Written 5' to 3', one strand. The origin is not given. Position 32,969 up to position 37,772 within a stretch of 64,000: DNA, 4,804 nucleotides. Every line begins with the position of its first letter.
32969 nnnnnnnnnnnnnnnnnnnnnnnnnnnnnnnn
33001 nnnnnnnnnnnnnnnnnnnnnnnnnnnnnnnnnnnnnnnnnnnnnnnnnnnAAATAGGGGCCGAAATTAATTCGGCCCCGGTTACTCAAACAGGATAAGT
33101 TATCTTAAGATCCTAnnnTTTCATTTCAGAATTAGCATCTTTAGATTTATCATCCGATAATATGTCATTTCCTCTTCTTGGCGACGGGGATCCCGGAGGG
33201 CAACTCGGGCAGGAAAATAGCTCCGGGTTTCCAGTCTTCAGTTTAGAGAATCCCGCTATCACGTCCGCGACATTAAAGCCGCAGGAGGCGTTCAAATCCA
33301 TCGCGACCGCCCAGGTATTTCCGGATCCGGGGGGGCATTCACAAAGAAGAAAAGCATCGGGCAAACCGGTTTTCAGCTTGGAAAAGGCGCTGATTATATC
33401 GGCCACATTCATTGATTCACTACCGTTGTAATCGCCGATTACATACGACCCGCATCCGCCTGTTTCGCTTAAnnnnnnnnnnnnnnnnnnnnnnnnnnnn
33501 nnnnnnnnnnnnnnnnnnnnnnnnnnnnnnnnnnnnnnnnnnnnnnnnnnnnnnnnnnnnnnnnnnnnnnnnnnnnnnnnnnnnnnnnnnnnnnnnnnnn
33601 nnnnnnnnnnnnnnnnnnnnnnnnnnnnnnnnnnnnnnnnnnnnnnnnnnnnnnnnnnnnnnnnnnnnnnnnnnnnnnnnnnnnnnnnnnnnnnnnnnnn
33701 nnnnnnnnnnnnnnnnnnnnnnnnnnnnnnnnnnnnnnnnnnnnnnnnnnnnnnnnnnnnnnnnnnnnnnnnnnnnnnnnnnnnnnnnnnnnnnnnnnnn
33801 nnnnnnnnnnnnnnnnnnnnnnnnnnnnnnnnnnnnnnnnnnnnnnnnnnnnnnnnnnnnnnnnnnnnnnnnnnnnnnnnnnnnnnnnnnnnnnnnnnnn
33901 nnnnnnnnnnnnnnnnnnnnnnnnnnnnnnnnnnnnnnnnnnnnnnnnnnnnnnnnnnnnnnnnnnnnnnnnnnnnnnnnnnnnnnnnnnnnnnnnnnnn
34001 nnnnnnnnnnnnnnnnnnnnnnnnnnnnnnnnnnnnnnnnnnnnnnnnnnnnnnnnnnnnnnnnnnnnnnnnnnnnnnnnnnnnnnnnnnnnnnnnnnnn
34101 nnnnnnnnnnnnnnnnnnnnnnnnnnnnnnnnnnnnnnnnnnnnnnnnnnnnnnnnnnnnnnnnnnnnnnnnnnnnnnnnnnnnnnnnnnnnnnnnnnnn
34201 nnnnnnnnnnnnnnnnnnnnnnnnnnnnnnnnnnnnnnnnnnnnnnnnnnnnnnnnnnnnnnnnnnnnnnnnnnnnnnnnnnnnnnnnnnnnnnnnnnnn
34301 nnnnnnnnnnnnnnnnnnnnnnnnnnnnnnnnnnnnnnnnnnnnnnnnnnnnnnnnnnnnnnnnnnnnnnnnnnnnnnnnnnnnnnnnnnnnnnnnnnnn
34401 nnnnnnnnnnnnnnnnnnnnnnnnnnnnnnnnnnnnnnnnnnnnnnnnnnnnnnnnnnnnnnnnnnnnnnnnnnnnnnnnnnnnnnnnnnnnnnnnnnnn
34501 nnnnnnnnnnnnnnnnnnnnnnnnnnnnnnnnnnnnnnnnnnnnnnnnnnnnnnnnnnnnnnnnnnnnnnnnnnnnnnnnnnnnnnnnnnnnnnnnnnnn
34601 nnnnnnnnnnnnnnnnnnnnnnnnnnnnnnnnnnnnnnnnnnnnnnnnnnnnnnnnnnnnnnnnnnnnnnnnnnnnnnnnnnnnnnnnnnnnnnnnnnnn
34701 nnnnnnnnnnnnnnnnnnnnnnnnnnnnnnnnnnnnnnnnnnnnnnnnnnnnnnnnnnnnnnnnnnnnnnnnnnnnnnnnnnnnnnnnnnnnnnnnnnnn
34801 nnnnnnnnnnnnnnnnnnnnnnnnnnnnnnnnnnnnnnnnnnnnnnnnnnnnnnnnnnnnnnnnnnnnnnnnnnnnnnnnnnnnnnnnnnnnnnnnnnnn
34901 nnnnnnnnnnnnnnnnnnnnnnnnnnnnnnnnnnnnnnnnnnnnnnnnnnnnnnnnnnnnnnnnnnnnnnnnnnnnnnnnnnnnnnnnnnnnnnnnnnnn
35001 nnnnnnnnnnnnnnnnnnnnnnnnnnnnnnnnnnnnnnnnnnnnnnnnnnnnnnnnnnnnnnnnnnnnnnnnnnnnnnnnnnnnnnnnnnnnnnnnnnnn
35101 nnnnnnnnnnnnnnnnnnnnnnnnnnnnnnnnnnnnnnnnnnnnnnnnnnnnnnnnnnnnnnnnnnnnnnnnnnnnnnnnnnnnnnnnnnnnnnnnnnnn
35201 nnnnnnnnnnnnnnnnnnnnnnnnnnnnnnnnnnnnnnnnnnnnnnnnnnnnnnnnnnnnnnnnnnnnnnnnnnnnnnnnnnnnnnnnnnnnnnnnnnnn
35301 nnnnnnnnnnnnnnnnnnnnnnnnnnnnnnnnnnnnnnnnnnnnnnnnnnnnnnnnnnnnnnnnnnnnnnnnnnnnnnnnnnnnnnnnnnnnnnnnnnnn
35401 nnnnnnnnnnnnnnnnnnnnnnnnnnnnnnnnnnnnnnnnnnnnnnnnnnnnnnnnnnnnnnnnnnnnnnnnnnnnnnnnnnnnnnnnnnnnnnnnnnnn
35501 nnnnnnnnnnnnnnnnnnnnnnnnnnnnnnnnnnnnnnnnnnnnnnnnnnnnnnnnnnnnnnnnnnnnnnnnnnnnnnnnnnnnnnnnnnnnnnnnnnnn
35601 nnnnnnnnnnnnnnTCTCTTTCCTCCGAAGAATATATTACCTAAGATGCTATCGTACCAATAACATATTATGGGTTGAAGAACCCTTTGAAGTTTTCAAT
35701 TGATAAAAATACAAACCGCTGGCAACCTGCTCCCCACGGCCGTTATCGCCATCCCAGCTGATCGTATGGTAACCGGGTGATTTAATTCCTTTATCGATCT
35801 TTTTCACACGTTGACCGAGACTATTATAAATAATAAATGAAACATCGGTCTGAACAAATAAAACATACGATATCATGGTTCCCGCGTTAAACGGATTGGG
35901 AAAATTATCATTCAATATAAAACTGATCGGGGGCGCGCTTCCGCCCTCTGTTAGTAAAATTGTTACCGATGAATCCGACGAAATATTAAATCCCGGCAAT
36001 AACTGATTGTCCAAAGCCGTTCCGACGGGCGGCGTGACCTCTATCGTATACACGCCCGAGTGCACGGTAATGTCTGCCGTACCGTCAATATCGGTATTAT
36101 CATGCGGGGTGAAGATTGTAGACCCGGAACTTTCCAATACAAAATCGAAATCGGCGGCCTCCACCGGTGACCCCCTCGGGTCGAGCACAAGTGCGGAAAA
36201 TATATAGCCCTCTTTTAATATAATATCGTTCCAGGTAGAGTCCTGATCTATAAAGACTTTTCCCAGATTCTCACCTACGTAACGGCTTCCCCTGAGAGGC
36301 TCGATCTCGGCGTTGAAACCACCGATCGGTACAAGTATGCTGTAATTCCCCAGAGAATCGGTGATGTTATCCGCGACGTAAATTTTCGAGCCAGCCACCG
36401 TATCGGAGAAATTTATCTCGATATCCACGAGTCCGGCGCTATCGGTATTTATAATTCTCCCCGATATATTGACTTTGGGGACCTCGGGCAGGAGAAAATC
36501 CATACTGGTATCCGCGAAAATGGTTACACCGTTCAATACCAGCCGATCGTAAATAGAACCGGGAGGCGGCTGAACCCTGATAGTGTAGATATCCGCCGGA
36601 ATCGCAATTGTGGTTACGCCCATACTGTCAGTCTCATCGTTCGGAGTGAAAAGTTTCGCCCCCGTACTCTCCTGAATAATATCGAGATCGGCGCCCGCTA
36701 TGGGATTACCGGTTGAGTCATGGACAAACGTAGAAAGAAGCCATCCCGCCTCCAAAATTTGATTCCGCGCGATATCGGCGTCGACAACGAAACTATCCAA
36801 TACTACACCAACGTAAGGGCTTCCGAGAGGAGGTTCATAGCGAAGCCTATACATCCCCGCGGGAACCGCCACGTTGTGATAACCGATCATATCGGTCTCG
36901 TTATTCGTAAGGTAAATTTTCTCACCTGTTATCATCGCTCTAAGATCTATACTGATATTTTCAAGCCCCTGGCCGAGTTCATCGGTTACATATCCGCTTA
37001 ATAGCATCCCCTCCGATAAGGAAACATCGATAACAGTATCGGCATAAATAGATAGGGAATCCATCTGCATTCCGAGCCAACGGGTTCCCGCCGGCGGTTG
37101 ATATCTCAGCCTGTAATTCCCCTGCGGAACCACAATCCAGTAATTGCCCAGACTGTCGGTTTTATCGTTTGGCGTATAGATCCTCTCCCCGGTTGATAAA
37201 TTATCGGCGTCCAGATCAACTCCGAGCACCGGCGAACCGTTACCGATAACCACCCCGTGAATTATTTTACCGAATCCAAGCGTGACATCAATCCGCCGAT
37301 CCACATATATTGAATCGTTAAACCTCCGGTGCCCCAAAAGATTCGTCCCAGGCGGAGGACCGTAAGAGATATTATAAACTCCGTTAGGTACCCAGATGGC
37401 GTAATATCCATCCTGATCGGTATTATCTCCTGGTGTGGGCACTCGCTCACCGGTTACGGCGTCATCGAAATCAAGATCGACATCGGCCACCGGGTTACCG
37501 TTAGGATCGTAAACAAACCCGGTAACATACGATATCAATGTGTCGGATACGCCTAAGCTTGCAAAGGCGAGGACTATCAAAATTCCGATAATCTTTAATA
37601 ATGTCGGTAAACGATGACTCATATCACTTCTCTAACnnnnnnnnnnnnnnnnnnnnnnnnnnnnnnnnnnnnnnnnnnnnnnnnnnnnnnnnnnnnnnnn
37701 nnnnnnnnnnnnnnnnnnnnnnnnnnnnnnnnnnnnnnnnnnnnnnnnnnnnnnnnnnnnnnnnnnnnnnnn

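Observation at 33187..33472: Third copy of the Cys-dockerin-like module, on a PKD-repeat giant protein next to a T9SS-CTD paralog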

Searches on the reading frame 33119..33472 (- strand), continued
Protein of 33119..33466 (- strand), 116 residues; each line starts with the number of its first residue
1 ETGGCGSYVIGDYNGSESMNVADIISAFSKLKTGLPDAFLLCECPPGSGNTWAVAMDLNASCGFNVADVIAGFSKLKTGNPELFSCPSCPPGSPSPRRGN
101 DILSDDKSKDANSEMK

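Call 82: search_protein_families(library=pfam, proteins=[L021:14511-18845:+, L021:5581-9252:-, L079:4079-7042:-, L041:1437-3968:+, L030:16986-19457:+, L047:727-3117:+, L010:17276-19528:-, L038:6407-8647:+, L021:3583-5490:-, L006:4478-6151:-], max_evalue=0.001)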
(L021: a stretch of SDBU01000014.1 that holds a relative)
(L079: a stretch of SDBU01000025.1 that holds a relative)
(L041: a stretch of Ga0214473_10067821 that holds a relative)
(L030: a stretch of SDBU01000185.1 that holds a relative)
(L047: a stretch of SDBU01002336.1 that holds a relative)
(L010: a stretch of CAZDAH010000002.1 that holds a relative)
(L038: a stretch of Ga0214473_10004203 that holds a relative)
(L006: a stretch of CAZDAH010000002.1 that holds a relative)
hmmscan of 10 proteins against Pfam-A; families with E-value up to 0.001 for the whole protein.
L021:14511-18845:+ (1445 aa): 7 families
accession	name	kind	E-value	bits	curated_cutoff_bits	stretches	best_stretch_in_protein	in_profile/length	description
PF01364.23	Peptidase_C25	-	2.3e-52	178.9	23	1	249-589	1-373/374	Peptidase family C25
PF08126.16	Propeptide_C25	-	1.7e-24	86.5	22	1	87-209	54-177/205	Propeptide_C25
PF13620.12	CarboxypepD_reg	-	2.5e-11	44.2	32.3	1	1181-1243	27-82/82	Carboxypeptidase regulatory-like domain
PF13860.13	FlgD_ig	-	1.9e-09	37.8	27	1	1373-1433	15-76/79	FlgD Ig-like domain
PF18962.6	Por_Secre_tail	-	7.5e-06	26.6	27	1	1362-1441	2-73/75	Secretion system C-terminal sorting domain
PF13585.12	CHU_C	-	5.4e-05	23.7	27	1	1380-1434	27-74/86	CHU_C Type IX secretion signal domain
PF02369.22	Big_1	-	0.00044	20.7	34.9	0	611-671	19-79/93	Bacterial Ig-like domain (group 1)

L021:5581-9252:- (1224 aa): 3 families
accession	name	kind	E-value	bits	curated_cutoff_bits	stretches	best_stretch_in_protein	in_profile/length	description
PF01364.23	Peptidase_C25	-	9.7e-47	160.4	23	1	232-575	2-373/374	Peptidase family C25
PF08126.16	Propeptide_C25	-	7.5e-10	38.7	22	1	85-195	60-176/205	Propeptide_C25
PF18962.6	Por_Secre_tail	-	1.3e-07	32.2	27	1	1146-1213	2-66/75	Secretion system C-terminal sorting domain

L079:4079-7042:- (988 aa): 2 families
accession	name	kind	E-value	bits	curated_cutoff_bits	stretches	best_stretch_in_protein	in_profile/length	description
PF00082.27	Peptidase_S8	-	5.3e-51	174.1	21.8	1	202-481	1-288/288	Subtilase family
PF18962.6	Por_Secre_tail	-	5.8e-10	39.8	27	1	910-984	2-73/75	Secretion system C-terminal sorting domain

L041:1437-3968:+ (844 aa): 1 family
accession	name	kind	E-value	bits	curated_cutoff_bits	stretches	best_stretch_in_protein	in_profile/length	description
PF18962.6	Por_Secre_tail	-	3e-11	43.9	27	1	766-840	2-73/75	Secretion system C-terminal sorting domain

L030:16986-19457:+ (824 aa): 6 families
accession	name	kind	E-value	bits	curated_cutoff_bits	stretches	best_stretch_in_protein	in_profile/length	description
PF04389.22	Peptidase_M28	-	4.9e-36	124.7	21.3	1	514-710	1-186/193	Peptidase family M28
PF14870.12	PSII_BNR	-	2.6e-32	112.7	27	3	336-427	7-101/303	Photosynthesis system II assembly factor YCF48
PF15902.12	Sortilin-Vps10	-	5.8e-11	42.3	33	0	450-559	2-112/446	Sortilin, neurotensin receptor 3,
PF18962.6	Por_Secre_tail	-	8.5e-08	32.8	27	1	746-817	2-70/75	Secretion system C-terminal sorting domain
PF01546.33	Peptidase_M20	-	1.5e-06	28.7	24.6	1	546-673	30-169/206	Peptidase family M20/M25/M40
PF02012.26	BNR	-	4.6e-06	26.3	27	0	452-462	1-11/12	BNR/Asp-box repeat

L047:727-3117:+ (797 aa): 6 families
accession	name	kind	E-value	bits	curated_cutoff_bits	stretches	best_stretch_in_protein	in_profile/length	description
PF15902.12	Sortilin-Vps10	-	3e-42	145.4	33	4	362-473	3-114/446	Sortilin, neurotensin receptor 3,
PF14870.12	PSII_BNR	-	1.6e-14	54.3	27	1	309-416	33-138/303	Photosynthesis system II assembly factor YCF48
PF02012.26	BNR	-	6.2e-14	50.1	27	0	319-328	2-11/12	BNR/Asp-box repeat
PF18962.6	Por_Secre_tail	-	5.2e-08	33.5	27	1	719-789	2-69/75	Secretion system C-terminal sorting domain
PF13860.13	FlgD_ig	-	7.3e-06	26.3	27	1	727-785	12-76/79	FlgD Ig-like domain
PF13088.12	BNR_2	-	2.4e-05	24.3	31.4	0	213-329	76-200/277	BNR repeat-like domain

L010:17276-19528:- (751 aa): 3 families
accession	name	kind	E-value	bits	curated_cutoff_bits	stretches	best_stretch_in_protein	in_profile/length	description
PF13229.12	Beta_helix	-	8.6e-16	58.4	25.9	2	502-647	10-142/158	Right handed beta helix region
PF05048.19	NosD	-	2.1e-05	24.5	23.6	1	525-615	44-128/212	Periplasmic copper-binding protein (NosD)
PF15902.12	Sortilin-Vps10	-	2.5e-05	23.7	33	0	127-234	2-118/446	Sortilin, neurotensin receptor 3,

L038:6407-8647:+ (747 aa): 3 families
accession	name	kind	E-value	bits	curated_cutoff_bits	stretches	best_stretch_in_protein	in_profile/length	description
PF00082.27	Peptidase_S8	-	4.5e-24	85.7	21.8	1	212-493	2-288/288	Subtilase family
PF18962.6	Por_Secre_tail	-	1.9e-07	31.7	27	1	669-744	2-74/75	Secretion system C-terminal sorting domain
PF13860.13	FlgD_ig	-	9.6e-05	22.7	27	1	679-727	14-68/79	FlgD Ig-like domain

L021:3583-5490:- (636 aa): 4 families
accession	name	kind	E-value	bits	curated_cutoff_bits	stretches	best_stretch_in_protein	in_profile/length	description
PF00246.29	Peptidase_M14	-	2.8e-34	119.5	21.6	1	56-330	3-265/286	Zinc carboxypeptidase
PF18962.6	Por_Secre_tail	-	1.3e-06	29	27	1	558-624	2-65/75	Secretion system C-terminal sorting domain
PF13620.12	CarboxypepD_reg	-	0.00024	21.9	32.3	1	360-437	2-79/82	Carboxypeptidase regulatory-like domain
PF13860.13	FlgD_ig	-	0.00052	20.4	27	0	562-609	6-59/79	FlgD Ig-like domain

L006:4478-6151:- (558 aa): 6 families
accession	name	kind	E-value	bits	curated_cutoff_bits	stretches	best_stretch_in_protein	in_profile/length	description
PF04389.22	Peptidase_M28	-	1.4e-36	126.5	21.3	1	248-447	1-189/193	Peptidase family M28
PF14870.12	PSII_BNR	-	1.2e-21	77.7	27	2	71-196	8-138/303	Photosynthesis system II assembly factor YCF48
PF18962.6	Por_Secre_tail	-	9.9e-09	35.8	27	1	480-549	2-68/75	Secretion system C-terminal sorting domain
PF01546.33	Peptidase_M20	-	1e-07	32.5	24.6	1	279-415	29-177/206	Peptidase family M20/M25/M40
PF02012.26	BNR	-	6.8e-06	25.7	27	0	186-196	1-11/12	BNR/Asp-box repeat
PF15902.12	Sortilin-Vps10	-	0.00012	21.4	33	0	61-162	2-117/446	Sortilin, neurotensin receptor 3,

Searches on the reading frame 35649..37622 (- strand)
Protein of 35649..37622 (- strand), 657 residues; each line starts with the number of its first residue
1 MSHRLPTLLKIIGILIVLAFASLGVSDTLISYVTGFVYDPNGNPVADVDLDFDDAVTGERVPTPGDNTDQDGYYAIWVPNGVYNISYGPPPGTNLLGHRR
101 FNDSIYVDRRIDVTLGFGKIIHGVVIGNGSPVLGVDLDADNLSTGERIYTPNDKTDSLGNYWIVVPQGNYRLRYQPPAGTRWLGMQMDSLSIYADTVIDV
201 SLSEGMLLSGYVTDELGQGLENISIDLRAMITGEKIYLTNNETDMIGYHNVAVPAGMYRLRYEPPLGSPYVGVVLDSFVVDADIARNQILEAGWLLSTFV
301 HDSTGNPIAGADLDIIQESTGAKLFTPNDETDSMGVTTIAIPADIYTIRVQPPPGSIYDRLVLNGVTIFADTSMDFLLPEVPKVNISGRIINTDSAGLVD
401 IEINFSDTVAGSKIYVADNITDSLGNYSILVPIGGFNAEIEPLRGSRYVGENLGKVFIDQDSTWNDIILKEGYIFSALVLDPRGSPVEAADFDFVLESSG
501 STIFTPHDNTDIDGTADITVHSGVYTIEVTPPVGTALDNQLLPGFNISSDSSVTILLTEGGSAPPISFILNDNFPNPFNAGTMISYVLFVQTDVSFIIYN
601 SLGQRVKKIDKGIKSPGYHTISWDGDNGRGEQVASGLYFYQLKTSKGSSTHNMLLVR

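Call 7: search_protein_families(library=pfam, proteins=[window:35649-37622:-], max_evalue=0.01)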
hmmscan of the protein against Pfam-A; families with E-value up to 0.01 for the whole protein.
window:35649-37622:- (657 aa): 6 families
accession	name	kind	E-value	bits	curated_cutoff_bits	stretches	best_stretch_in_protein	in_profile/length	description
PF13620.12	CarboxypepD_reg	-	1.5e-23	83.4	32.3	2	33-85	2-52/82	Carboxypeptidase regulatory-like domain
PF02369.22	Big_1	-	2.5e-16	60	34.9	2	298-341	23-66/93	Bacterial Ig-like domain (group 1)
PF13860.13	FlgD_ig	-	2.8e-11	43.7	27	1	593-647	24-78/79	FlgD Ig-like domain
PF13585.12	CHU_C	-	9.3e-05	22.9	27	1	592-648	27-76/86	CHU_C Type IX secretion signal domain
PF13715.12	CarbopepD_reg_2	-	0.00019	21.9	32.2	0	63-85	25-48/88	CarboxypepD_reg-like domain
PF18962.6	Por_Secre_tail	-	0.00067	20.3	27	0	574-651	2-71/75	Secretion system C-terminal sorting domain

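Call 8: search_protein_families(library=ncbifam, proteins=[window:35649-37622:-], max_evalue=1)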
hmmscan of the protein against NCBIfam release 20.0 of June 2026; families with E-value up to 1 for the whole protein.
window:35649-37622:- (657 aa): 10 families
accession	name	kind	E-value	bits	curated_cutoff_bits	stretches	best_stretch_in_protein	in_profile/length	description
TIGR04183.1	Por_Secre_tail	domain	2.2e-09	37.1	23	1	574-652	2-68/72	T9SS type A sorting domain-containing protein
NF005176.1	PRK06655.1-1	equivalog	1.7e-08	34.6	230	1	592-649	97-155/197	flagellar hook assembly protein FlgD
NF033707.1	T9SS_sortase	equivalog_domain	2.7e-06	25.3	420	1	573-645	1001-1078/1095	type IX secretion system sortase PorU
NF040788.1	S-lay_SlaB_Mtsph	equivalog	0.00052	19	700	0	477-535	125-174/416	S-layer protein SlaB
NF009452.0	PRK12812.1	equivalog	0.0056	15.9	258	1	588-641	143-203/289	flagellar basal body rod modification protein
NF009276.0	PRK12633.1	equivalog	0.0084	15.8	383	1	592-644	129-181/234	flagellar basal body rod modification protein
NF052323.1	T9SSA_dep_M6i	equivalog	0.016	13.1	600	1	573-651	960-1033/1043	T9SS-dependent M6-like inactivated metalloprotease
NF009453.0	PRK12813.1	equivalog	0.017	14.7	264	1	594-648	126-177/223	flagellar basal body rod modification protein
NF052228.1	T9SS_PorZ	equivalog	0.022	13.2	260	1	620-650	718-748/757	type IX secretion system anionic LPS delivery protein PorZ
TIGR04134.1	lipo_with_rSAM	hypoth_equivalog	0.071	13.1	39.8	0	33-76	42-89/150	radical SAM-associated putative lipoprotein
